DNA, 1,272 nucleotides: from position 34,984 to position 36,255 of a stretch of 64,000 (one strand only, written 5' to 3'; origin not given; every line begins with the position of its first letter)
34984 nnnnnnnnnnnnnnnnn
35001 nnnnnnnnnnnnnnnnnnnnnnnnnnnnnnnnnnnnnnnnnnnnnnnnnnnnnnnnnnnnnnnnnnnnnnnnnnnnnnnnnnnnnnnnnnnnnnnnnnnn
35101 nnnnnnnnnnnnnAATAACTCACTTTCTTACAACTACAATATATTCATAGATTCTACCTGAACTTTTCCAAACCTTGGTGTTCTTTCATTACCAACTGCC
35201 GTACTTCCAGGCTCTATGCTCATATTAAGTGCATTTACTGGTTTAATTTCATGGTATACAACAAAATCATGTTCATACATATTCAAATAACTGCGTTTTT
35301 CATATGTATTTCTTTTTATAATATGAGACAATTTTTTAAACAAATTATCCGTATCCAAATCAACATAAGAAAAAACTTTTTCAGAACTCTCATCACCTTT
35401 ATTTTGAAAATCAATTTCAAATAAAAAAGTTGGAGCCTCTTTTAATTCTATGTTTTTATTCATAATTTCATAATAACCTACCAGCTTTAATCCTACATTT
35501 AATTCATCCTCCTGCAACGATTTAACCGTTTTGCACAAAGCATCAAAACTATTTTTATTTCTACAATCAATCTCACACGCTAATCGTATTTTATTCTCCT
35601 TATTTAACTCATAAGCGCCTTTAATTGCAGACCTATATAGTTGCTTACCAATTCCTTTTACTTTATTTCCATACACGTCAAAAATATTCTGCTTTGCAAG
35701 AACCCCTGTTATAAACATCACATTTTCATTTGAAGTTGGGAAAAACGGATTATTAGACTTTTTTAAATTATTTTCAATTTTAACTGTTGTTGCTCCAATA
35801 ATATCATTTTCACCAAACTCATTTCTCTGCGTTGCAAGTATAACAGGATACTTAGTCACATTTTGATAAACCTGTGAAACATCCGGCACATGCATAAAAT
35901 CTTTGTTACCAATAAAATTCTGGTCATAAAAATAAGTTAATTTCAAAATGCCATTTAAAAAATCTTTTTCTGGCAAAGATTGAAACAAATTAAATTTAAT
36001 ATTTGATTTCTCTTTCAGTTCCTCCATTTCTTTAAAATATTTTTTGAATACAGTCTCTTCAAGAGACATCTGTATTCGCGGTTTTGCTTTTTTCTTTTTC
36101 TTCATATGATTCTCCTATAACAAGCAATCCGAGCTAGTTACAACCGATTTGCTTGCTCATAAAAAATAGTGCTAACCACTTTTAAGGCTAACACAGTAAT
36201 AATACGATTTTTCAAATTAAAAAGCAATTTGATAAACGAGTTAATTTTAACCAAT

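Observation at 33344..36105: Two-gene operon: ATP-grasp ligase with a novel N-terminal domain, plus a GNAT acetyltransferase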

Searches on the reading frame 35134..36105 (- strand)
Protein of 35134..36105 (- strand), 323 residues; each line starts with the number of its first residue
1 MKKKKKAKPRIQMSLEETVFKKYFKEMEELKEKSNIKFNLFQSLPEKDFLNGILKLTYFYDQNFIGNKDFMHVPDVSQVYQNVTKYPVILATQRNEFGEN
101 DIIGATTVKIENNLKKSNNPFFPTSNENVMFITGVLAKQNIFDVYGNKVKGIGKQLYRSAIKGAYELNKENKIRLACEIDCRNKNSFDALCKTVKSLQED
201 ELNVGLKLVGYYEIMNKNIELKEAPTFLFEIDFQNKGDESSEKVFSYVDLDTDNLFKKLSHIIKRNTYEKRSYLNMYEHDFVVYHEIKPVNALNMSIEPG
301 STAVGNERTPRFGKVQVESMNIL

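Call 3: search_protein_families(library=pfam, proteins=[window:35134-36105:-], max_evalue=1)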
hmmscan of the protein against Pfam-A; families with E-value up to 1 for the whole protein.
window:35134-36105:- (323 aa): 1 family
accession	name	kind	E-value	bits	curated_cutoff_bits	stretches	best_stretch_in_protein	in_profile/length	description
PF25201.1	nSTAND6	-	0.15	12.5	27.7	1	133-200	12-77/148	Novel STAND NTPase 6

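Call 4: search_protein_families(library=ncbifam, proteins=[window:35134-36105:-], max_evalue=1)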
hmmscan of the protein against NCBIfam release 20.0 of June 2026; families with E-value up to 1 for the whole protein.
window:35134-36105:- (323 aa): 1 family
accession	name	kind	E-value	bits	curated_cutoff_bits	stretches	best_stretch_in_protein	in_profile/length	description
NF009688.0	PRK13209.1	subfamily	0.042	12.8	317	1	142-281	121-259/286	L-ribulose-5-phosphate 3-epimerase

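Call 7: search_solved_structures(query=window:35134-36105:-, max_evalue=10)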
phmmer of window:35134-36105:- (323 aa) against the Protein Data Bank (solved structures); distinct sequences matched with E-value up to 10: 1.
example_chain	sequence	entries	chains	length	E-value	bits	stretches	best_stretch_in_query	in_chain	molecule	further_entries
1l2m_A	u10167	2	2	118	0.097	15.3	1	166-255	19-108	Rep protein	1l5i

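Call 9: find_homologous_proteins(query=window:35134-36105:-, max_evalue=0.001)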
Query window:35134-36105:- (323 aa): 119 proteins with E <= 0.001 among 892 candidates.
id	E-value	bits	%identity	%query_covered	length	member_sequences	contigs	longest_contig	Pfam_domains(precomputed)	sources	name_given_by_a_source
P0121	4.9e-199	678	99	96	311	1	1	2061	-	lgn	-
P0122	6.2e-199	678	98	96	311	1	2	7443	-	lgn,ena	-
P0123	1.6e-198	676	94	100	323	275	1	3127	-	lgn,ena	-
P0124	2.2e-198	676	98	96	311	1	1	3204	-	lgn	-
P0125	8.8e-198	674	98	96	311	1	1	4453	-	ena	-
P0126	1.6e-187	640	88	100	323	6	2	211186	-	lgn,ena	-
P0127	4.6e-184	629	93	100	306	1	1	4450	-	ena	-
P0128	5.8e-159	546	76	100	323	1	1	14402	-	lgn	-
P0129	2.2e-157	541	74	100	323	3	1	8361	-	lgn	-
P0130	2.7e-134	465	64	100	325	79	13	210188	-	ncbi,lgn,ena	-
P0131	2.9e-134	465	92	73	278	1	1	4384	-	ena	-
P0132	1.9e-131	456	63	100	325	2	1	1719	-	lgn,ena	-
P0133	1.1e-124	434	60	100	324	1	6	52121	-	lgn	-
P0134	5.2e-122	425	100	60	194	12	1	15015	-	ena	-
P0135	8.6e-121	421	99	60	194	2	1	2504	-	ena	-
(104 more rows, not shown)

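Call 13: find_related_loci(query=A1, collection=genome_contigs, flank=10000)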
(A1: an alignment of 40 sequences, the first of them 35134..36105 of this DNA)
Query A1 (323 aa) in genome_contigs; peptide patterns used: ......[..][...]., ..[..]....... (x = any residue, [..] = any of these).
118 stretches matched a pattern; 35 encode a relative of the query (tblastn E <= 1e-3); 34 distinct loci.
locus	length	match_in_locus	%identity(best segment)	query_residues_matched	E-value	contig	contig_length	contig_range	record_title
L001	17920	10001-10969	97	1-323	0e+0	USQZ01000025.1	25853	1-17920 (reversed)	uncultured Clostridium sp. isolate UMGS1994 genome assembly, contig: NODE_546_length_25853_cov_9.210133, whole genome sh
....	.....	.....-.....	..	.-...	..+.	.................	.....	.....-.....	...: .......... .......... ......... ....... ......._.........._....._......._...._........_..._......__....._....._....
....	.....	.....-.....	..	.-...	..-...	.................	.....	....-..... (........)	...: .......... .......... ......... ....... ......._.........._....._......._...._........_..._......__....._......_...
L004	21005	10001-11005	50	1-321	3e-102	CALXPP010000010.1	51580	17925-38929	MAG: uncultured Clostridia bacterium isolate BRZ_II__bin70 genome assembly, contig: BRZ_II__NODE_879_length_51580_cov_6.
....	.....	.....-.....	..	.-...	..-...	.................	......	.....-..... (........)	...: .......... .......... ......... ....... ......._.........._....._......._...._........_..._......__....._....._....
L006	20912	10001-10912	50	12-310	3e-98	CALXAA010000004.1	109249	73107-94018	MAG: uncultured Clostridia bacterium isolate BRZ_D__bin85 genome assembly, contig: BRZ_D__NODE_303_length_109249_cov_29.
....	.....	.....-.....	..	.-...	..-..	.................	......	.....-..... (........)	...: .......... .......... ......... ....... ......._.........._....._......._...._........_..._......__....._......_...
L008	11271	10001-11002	48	1-319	5e-97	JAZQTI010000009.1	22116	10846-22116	MAG: Candidatus Scatovivens sp. isolate T1900045190_TC20190186.MAGScoT_cleanbin_000050 SGB_5285_k141_3043661, whole geno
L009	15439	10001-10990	48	1-318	7e-97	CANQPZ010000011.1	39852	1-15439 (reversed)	MAG: uncultured Clostridia bacterium isolate Lapin-011__bin70 genome assembly, contig: Lapin-011__NODE_873_length_39852_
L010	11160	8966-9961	48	1-317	6e-95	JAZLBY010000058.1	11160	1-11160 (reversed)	MAG: Candidatus Scatovivens sp. isolate T1900045055_TC20190048.MAGScoT_cleanbin_000020 SGB_4547_k141_3060782, whole geno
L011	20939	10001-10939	48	16-321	5e-94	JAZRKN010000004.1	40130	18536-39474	MAG: Candidatus Scatovivens sp. isolate T1900045446_YK20190137.MAGScoT_cleanbin_000010 SGB_7159_k141_2092765, whole geno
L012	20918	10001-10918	49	13-310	8e-94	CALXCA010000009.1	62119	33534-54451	MAG: uncultured Clostridia bacterium isolate BRZ_ER__bin71 genome assembly, contig: BRZ_ER__NODE_699_length_62119_cov_12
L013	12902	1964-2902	48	14-318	4e-93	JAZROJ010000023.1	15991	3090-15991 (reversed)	MAG: Candidatus Scatovivens sp. isolate T1900045392_YK20190082.MAGScoT_cleanbin_000035 SGB_6940_k141_3487589, whole geno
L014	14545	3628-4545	49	13-310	4e-93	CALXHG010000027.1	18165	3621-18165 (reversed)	MAG: uncultured Clostridia bacterium isolate BRZ_HA__bin44 genome assembly, contig: BRZ_HA__NODE_2055_length_18165_cov_8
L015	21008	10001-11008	46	1-318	8e-93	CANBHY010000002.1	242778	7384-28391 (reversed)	MAG TPA_asm: uncultured Clostridium sp. isolate SRR15431161_bin.17_metawrap_v1.3_MAG genome assembly, contig: NODE.16_le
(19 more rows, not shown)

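Call 22: predict_structure(alignment_id=A1)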
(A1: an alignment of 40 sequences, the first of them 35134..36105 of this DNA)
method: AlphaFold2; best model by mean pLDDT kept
length: 323 residues; sequences in the alignment: 40
mean_pLDDT: 86.2   pTM: 0.86
mean pLDDT of the five models: 86.2, 85.5, 85.2, 84.8, 84.4
residues with pLDDT >= 90: 189; 70-90: 95; 50-70: 26; < 50: 13
segments of 3 or more residues with pLDDT < 50: 1-3, 8-11, 318-323
pLDDT, mean of each block of 10 residues (from residue 1): 48 78 90 78 91 92 70 85 94 84 93 91 93 86 82 92 93 92 91 95 95 93 94 76 92 91 96 92 96 94 78 61 36
secondary structure, 60 per line:
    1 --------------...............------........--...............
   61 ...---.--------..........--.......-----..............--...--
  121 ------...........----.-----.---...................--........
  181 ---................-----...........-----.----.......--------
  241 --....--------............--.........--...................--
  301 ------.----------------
elements in order: H15-29 E36-40 H46-63 H76-85 E88-94 E100-113 E127-137 H152-170 E173-180 H184-199 E205-215 E226-232 E243-246 H255-266 E269-277 E280-291 E295-298

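Call 24: fold_search(model_id=the predicted structure, library=pdb)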
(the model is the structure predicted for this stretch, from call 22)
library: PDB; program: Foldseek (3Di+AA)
matches with E <= 10: 607; with E <= 0.001: 4
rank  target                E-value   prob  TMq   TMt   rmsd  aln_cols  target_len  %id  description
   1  4j3g_A                9.5e-06  1.00  0.33  0.55   5.9       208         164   17  Crystal structure of Ribosomal-protein-alanine N-acetyltransferase from Brucella melitensis (released 2013-03-13)
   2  4j3g_C                2.4e-05  1.00  0.31  0.53   6.2       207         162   16  Crystal structure of Ribosomal-protein-alanine N-acetyltransferase from Brucella melitensis (released 2013-03-13)
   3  5icw_D                8.1e-05  1.00  0.37  0.62   5.7       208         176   15  Crystal structure of human NatF (hNaa60) homodimer bound to Coenzyme A (released 2016-06-22)
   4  3d3s_A                6.9e-04  1.00  0.34  0.62   5.0       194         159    9  Crystal structure of L-2,4-diaminobutyric acid acetyltransferase from Bordetella parapertussis (released 2008-07-15)
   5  6gtr_A                1.1e-03  1.00  0.28  0.52   9.1       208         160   10  Structure of the AtaT Y144F mutant toxin bound to the C-terminus of the antitoxin AtaR and Acetyl-CoA (released 2019-03-06)
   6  5hmn_B                1.3e-03  1.00  0.29  0.51   5.4       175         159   11  Crystal structure of an aminoglycoside acetyltransferase HMB0005 from an uncultured soil metagenomic sample, unknown a (released 2016-02-17)
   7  2bl1                  1.3e-03  1.00  0.33  0.57   6.2       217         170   13  Crystal structure of a putative phosphinothricin Acetyltransferase (PA4866) from Pseudomonas aeruginosa PAC1 (released 2005-09-21)
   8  1yvk_A                1.4e-03  1.00  0.30  0.57   7.2       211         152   12  Crystal Structure of the Bacillis subtilis Acetyltransferase in complex with CoA, Northeast Structural Genomics Target (released 2005-02-22)
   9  8bip_A                1.5e-03  1.00  0.30  0.45   6.6       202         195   10  Structure of a yeast 80S ribosome-bound N-Acetyltransferase B complex (released 2023-02-08)
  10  3fnc_A                1.6e-03  0.99  0.29  0.50   6.7       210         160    9  Crystal structure of a putative acetyltransferase from Listeria innocua (released 2009-01-27)
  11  8bv8_B                2.0e-03  0.98  0.25  0.37   6.9       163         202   13  Crystal structure of the phage Mu protein Mom inactive mutant S124A (released 2023-12-20)
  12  2wpw_C                2.1e-03  0.99  0.28  0.28   6.8       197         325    9  Tandem GNAT protein from the clavulanic acid biosynthesis pathway (without AcCoA) (released 2009-12-29)
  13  7chd_C                3.9e-03  1.00  0.30  0.50   6.1       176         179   12  AtaT complexed with acetyl-methionyl-tRNAfMet (released 2020-11-04)
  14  3pzj_B                5.9e-03  0.95  0.28  0.42   7.1       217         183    9  Crystal structure of a probable acetyltransferases (GNAT family) from Chromobacterium violaceum ATCC 12472 (released 2011-01-19)
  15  8bv8_A                6.2e-03  0.87  0.27  0.36  12.7       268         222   10  Crystal structure of the phage Mu protein Mom inactive mutant S124A (released 2023-12-20)
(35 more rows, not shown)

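Call 39: search_protein_representatives(alignment_id=A1)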
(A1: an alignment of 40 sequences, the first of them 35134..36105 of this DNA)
Query: 40 sequences, 337 profile positions. Proteins with E-value up to 0.001 (for the whole library): 92; up to 1e-10: 79; up to 1e-30: 48. The best 92 are listed.
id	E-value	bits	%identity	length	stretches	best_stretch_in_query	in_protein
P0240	1.5e-140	484.3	-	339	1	4-334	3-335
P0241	5.5e-129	446.3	-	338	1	2-332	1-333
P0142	1.9e-126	438.0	-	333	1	2-333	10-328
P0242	7.8e-126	435.9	-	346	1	1-331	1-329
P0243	8.3e-123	426.0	-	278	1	61-335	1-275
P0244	2.5e-103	362.0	-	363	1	9-325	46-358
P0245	5.1e-95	334.7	-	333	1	5-331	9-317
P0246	2.3e-93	329.2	-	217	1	122-335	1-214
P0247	7.2e-92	324.3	-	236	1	3-232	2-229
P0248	7.1e-70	252.0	-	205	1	90-289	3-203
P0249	1.0e-65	238.3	-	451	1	1-162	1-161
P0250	2.1e-58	214.2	-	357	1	35-325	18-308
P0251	2.1e-54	201.1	-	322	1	25-324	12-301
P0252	3.8e-53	197.0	-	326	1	39-322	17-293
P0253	9.8e-53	195.6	-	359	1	60-327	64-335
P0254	2.6e-52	194.3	-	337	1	33-324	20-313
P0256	3.2e-50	187.4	-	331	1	18-326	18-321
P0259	6.7e-48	179.7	-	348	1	35-328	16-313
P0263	7.6e-44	166.4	-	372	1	67-325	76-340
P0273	3.2e-38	147.9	-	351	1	14-329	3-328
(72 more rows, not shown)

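Call 40: find_encoding_contigs(protein=P0250, flank=5000, max_places=4)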
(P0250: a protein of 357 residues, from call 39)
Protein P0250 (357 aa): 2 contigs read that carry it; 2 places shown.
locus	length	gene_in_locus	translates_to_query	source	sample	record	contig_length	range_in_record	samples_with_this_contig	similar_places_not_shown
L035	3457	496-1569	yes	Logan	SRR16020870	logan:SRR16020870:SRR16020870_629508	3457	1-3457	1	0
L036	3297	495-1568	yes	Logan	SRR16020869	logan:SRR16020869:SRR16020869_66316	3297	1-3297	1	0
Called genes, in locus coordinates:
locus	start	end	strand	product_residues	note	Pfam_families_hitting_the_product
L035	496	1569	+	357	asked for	-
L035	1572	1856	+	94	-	-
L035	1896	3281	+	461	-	PF01546:Peptidase_M20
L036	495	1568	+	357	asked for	-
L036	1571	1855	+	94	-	-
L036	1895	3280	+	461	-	PF01546:Peptidase_M20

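Call 42: find_encoding_contigs(protein=P0251, flank=6000, max_places=3)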
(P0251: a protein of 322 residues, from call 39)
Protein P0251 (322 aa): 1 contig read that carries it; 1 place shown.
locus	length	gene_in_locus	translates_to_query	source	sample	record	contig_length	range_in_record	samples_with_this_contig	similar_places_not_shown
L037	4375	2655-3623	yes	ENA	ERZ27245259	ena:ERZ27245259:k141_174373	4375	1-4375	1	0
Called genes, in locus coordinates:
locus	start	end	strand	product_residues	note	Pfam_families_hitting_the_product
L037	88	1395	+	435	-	-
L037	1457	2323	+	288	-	-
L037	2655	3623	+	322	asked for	-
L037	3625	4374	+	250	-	?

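Call 43: find_encoding_contigs(protein=P0254, flank=6000, max_places=3)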
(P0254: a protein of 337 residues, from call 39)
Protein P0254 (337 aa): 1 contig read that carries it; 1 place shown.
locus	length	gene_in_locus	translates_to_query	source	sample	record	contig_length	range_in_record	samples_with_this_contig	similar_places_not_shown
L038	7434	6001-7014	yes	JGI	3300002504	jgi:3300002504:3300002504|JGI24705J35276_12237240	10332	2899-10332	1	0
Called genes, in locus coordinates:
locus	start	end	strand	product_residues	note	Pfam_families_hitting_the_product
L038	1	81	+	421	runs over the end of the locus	-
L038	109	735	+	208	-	PF10502:Peptidase_S26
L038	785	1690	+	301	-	PF13177:DNA_pol3_delta2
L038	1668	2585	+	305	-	PF04468:PSP1, PF28472:PSP1_3rd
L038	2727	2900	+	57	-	PF00037:Fer4 (weak), PF13237:Fer4_10 (weak), PF14697:Fer4_21 (faint), PF13183:Fer4_8 (faint), PF12838:Fer4_7, PF13187:Fer4_9 (weak), PF00037:Fer4, PF12797:Fer4_2 (weak), +4 more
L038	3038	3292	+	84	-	-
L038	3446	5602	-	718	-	PF09371:Tex_N, PF22706:Tex_central_region, PF16921:Tex_YqgF, PF14635:HHH_7, PF12836:HHH_3, PF17674:HHH_9, PF00575:S1, PF23459:S1_RRP5 (weak), +1 more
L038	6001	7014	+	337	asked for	-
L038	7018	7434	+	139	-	?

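Call 44: find_encoding_contigs(protein=P0256, flank=6000, max_places=3)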
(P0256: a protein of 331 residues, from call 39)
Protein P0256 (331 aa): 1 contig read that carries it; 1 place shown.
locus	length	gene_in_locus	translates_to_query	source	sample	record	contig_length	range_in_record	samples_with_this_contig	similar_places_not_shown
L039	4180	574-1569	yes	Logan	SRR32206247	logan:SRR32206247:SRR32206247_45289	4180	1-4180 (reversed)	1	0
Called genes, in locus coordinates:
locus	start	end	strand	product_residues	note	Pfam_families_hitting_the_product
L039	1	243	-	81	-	?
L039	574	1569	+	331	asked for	-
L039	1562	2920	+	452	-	PF01546:Peptidase_M20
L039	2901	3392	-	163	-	PF13420:Acetyltransf_4 (weak), PF00583:Acetyltransf_1, PF13673:Acetyltransf_10, PF13508:Acetyltransf_7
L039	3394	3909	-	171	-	-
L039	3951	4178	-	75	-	?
